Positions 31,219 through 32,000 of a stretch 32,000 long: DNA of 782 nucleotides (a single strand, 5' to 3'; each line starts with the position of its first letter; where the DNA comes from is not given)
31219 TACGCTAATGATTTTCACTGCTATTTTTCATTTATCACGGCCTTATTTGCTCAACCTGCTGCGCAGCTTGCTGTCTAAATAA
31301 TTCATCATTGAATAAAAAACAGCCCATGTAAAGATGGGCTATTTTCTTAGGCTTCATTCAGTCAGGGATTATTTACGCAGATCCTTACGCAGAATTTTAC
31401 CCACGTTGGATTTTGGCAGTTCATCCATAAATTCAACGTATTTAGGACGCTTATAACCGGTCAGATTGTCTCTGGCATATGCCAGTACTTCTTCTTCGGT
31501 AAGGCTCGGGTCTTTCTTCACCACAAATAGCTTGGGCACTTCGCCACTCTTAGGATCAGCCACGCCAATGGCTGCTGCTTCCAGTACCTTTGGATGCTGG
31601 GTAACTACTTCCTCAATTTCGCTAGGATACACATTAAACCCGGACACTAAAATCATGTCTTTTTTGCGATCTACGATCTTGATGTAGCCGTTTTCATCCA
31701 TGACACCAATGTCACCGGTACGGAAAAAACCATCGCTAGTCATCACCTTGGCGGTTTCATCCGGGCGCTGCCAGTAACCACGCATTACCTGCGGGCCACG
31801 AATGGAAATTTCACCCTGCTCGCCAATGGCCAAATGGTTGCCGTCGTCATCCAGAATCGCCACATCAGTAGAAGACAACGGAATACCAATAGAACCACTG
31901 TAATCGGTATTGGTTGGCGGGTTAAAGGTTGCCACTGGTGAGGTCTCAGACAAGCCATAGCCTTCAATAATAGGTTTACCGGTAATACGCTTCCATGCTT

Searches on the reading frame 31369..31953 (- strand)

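Call 80: search_protein_families(library=pfam, proteins=[window:31369-31953:-], max_evalue=0.001)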
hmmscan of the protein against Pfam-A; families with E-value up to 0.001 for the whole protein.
window:31369-31953:- (194 aa): 2 families
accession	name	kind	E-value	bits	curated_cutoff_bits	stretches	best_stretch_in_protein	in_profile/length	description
PF13193.12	AMP-binding_C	-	9.2e-21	75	24.5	1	112-186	1-76/76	AMP-binding enzyme C-terminal domain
PF00501.34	AMP-binding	-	4.1e-16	59.2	29.9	1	1-61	321-384/384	AMP-binding enzyme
